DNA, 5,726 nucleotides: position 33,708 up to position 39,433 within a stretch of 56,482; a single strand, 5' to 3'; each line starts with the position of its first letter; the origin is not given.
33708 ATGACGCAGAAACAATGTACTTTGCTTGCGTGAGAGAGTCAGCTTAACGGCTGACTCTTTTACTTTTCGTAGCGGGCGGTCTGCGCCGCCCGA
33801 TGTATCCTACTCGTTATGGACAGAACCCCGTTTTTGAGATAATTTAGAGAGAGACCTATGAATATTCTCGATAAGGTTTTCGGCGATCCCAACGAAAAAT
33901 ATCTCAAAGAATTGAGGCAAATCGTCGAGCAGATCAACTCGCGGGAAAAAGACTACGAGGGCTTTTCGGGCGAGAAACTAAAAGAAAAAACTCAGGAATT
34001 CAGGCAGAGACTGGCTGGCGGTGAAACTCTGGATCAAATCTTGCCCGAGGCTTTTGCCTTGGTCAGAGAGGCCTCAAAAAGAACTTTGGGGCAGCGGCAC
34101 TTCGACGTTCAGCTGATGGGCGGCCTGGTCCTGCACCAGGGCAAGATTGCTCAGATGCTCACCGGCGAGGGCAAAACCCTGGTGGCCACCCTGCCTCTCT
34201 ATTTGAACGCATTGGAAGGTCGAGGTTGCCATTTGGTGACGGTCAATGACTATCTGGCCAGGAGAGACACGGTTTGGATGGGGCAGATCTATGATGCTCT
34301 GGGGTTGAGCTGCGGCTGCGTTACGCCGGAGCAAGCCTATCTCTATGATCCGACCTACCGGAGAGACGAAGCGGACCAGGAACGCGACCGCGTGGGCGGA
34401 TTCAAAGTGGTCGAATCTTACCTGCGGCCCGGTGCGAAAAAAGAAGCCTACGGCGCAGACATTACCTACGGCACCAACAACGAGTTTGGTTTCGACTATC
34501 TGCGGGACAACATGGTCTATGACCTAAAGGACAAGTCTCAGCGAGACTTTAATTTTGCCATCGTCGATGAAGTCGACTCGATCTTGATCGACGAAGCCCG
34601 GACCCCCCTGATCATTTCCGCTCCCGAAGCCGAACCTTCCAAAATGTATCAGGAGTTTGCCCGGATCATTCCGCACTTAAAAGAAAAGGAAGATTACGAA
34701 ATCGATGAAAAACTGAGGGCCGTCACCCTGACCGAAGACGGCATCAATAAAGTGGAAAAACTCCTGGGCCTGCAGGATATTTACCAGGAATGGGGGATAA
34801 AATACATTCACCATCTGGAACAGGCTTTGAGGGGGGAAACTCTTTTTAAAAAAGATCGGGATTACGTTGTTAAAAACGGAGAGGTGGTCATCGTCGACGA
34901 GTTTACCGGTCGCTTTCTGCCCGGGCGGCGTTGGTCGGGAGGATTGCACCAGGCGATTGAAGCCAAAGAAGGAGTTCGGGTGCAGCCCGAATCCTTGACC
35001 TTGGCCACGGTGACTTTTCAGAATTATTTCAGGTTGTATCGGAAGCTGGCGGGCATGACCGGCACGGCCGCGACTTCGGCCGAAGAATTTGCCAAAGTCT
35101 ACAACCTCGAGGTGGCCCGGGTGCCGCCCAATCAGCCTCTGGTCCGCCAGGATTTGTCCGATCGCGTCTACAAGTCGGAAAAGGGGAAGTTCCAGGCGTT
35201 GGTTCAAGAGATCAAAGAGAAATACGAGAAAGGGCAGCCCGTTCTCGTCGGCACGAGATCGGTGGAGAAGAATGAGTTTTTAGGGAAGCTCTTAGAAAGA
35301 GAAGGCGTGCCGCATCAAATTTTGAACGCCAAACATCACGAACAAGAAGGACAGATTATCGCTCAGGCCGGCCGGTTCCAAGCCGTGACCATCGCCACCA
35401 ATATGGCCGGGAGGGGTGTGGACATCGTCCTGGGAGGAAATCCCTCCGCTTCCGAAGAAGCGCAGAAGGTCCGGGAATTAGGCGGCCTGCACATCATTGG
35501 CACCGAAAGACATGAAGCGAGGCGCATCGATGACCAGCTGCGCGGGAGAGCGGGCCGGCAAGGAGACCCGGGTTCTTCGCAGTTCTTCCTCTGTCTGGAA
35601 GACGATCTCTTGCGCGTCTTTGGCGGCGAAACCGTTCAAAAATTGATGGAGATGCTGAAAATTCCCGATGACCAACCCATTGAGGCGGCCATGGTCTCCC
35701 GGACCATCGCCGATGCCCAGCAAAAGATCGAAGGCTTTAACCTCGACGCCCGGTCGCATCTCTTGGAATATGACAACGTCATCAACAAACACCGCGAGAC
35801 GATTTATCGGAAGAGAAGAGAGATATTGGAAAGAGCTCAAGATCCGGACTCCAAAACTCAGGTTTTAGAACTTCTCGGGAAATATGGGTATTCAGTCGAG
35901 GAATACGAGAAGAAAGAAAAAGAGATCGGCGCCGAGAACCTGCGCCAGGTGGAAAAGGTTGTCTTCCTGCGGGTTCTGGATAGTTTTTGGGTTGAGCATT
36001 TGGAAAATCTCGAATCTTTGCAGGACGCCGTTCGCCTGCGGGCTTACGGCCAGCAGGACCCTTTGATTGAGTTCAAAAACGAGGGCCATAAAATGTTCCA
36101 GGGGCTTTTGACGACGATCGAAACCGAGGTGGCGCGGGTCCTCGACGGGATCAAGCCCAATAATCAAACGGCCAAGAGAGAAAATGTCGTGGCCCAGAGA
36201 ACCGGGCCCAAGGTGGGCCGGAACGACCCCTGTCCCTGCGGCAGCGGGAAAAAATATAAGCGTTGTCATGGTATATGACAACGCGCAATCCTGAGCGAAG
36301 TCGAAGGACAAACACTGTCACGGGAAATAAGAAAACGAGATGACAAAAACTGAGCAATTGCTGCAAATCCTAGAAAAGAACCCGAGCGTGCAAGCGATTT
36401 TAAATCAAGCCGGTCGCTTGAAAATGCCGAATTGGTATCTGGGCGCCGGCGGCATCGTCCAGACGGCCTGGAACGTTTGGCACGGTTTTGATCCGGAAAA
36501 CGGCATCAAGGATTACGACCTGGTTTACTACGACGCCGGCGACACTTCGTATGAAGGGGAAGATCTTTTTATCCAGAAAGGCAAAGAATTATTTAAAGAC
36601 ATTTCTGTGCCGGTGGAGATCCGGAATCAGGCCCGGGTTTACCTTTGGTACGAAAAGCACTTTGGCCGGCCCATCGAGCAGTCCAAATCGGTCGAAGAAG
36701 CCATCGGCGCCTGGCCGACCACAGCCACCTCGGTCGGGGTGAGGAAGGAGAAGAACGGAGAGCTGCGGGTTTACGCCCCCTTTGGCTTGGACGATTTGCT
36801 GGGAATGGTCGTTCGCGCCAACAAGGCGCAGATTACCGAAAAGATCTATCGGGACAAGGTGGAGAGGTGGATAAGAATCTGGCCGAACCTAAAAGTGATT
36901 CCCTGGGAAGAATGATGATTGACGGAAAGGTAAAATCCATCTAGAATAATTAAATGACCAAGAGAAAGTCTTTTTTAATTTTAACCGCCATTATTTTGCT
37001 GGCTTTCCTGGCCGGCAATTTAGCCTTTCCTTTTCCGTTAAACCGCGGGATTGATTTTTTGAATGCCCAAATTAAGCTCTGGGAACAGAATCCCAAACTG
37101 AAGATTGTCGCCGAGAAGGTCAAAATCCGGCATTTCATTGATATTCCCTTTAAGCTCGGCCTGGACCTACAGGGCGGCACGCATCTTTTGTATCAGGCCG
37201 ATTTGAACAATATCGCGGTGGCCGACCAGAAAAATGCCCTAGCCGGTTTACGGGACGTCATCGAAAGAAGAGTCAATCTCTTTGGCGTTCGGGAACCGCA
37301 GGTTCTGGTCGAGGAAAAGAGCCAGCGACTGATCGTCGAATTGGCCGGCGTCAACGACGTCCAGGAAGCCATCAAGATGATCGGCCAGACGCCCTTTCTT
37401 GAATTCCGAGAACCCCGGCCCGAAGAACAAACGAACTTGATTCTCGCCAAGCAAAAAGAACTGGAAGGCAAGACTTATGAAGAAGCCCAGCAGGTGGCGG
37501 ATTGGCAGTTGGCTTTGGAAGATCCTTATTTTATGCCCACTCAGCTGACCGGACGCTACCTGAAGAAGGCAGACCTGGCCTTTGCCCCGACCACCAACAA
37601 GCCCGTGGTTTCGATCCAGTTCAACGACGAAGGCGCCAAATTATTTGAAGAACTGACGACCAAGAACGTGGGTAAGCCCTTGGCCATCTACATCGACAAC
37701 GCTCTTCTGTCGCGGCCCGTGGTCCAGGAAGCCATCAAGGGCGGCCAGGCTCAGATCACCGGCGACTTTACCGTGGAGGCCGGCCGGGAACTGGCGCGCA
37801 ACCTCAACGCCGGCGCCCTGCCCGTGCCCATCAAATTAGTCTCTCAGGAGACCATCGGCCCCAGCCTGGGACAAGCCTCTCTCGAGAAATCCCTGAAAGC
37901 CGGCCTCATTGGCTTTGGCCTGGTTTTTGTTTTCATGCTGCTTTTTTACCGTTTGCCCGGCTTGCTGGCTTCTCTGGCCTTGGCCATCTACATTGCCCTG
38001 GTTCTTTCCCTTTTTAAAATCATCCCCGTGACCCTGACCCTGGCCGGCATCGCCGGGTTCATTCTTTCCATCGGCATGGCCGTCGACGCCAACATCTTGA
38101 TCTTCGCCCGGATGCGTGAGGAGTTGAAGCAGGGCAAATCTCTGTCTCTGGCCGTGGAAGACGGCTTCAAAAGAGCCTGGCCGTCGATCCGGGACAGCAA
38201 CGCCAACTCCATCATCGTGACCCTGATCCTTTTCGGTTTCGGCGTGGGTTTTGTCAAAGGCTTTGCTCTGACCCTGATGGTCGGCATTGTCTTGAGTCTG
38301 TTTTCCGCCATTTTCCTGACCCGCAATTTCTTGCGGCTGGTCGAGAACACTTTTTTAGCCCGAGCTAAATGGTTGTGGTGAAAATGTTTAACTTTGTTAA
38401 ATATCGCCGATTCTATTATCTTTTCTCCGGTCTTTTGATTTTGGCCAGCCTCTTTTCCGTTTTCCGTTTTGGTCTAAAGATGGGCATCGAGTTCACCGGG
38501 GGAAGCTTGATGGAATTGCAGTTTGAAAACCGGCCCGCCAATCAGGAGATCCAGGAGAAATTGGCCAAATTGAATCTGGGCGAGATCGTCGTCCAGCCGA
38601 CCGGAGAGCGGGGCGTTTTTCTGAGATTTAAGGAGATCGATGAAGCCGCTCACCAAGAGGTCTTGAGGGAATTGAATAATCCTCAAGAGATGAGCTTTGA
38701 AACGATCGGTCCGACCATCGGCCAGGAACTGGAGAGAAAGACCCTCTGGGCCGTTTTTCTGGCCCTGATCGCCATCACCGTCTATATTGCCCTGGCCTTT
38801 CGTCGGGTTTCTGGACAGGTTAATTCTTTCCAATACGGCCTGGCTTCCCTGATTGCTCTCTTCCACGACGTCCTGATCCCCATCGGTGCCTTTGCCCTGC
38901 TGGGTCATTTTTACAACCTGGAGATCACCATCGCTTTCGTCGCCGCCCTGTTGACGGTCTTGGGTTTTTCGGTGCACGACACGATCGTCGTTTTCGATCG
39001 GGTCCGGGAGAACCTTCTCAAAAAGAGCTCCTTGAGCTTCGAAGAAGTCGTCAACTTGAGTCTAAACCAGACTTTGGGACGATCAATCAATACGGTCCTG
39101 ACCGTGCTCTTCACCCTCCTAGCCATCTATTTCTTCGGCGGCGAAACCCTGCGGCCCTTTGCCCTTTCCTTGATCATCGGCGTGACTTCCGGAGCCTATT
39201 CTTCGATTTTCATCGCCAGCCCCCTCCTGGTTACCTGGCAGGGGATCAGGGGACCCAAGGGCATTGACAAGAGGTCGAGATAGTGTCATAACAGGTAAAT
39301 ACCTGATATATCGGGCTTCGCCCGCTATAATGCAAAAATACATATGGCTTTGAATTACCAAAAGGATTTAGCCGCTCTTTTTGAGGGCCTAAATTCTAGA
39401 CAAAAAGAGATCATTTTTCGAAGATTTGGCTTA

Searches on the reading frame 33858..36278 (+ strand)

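Call 6: search_protein_families(library=pfam, proteins=[window:33858-36278:+], max_evalue=0.001)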
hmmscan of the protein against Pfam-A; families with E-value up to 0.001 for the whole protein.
window:33858-36278:+ (806 aa): 6 families
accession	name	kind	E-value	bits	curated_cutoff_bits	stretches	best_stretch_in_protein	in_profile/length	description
PF07517.20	SecA_DEAD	-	6.9e-126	419.8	24.6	1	5-411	2-289/290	SecA DEAD-like domain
PF21090.3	P-loop_SecA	-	2.5e-80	269.4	27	2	427-532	1-106/205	SecA P-loop domain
PF07516.18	SecA_SW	-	4.5e-43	148.1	26.7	2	681-762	117-196/200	SecA Wing and Scaffold domain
PF01043.26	SecA_PP_bind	-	2.6e-42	144.3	23.5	1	261-368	3-110/110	SecA preprotein cross-linking domain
PF02810.21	SEC-C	-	6.5e-11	42.3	20.4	1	788-805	1-18/19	SEC-C motif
PF00271.37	Helicase_C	-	0.00098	19.8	23.5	1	444-523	2-81/110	Helicase conserved C-terminal domain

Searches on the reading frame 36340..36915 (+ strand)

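Call 6: search_protein_families(library=pfam, proteins=[window:36340-36915:+], max_evalue=0.001)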
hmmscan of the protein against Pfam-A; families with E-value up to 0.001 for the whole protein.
window:36340-36915:+ (191 aa): 1 family
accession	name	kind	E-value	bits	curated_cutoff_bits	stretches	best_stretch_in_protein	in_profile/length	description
PF06042.17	NTP_transf_6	-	3.5e-51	173.6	25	1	24-186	3-159/159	Nucleotidyltransferase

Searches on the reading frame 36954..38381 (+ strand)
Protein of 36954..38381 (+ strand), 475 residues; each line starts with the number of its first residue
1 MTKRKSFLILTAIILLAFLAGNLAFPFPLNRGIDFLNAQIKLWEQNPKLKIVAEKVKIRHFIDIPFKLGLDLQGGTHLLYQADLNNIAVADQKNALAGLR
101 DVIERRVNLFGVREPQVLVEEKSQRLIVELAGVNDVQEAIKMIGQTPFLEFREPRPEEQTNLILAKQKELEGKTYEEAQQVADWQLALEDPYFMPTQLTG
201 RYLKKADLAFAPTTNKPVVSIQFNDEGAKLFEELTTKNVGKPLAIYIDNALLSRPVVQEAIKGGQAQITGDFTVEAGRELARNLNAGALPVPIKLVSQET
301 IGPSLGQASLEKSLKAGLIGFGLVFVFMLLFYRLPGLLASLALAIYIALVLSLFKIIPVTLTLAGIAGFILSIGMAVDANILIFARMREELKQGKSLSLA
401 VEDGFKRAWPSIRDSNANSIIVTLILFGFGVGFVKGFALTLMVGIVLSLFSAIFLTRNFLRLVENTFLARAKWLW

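Call 7: search_protein_families(library=pfam, proteins=[window:36954-38381:+], max_evalue=0.001)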
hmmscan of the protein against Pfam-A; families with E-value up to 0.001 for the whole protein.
window:36954-38381:+ (475 aa): 5 families
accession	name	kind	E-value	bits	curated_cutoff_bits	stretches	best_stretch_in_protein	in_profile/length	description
PF22599.2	SecDF_P1_head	-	4.8e-30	104.2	27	1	197-291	20-114/114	SecDF, P1 head subdomain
PF02355.23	SecD_SecF_C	-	3e-17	63.1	20.5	1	293-464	13-187/189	Protein export membrane protein SecD/SecF, C-terminal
PF21760.3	SecD_1st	-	2.7e-15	56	27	1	100-154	5-58/60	Protein translocase subunit SecDF, P1 domain, N-terminal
PF03176.21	MMPL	-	1.1e-11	44.8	20.5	1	265-453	98-292/333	MMPL family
PF07549.19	Sec_GG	-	4.2e-06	26.5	20.3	1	65-83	7-25/28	SecD/SecF GG Motif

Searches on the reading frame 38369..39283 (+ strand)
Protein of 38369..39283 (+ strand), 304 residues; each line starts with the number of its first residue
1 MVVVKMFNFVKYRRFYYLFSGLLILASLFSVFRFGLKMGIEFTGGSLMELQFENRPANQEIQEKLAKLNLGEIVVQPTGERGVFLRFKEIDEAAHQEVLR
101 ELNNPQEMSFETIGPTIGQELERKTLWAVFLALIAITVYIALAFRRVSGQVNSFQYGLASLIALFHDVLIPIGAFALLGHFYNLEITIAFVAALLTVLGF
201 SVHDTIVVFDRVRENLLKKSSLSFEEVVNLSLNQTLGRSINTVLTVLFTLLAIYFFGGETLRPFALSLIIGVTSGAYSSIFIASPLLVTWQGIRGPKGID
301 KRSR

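Call 7: search_protein_families(library=pfam, proteins=[window:38369-39283:+], max_evalue=0.001)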
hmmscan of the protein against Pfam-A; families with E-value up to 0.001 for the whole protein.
window:38369-39283:+ (304 aa): 2 families
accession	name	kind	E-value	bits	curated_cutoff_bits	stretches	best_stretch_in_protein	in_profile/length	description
PF02355.23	SecD_SecF_C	-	2.6e-60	203.5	20.5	1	98-291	5-187/189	Protein export membrane protein SecD/SecF, C-terminal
PF07549.19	Sec_GG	-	2e-07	30.7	20.3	1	29-53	1-25/28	SecD/SecF GG Motif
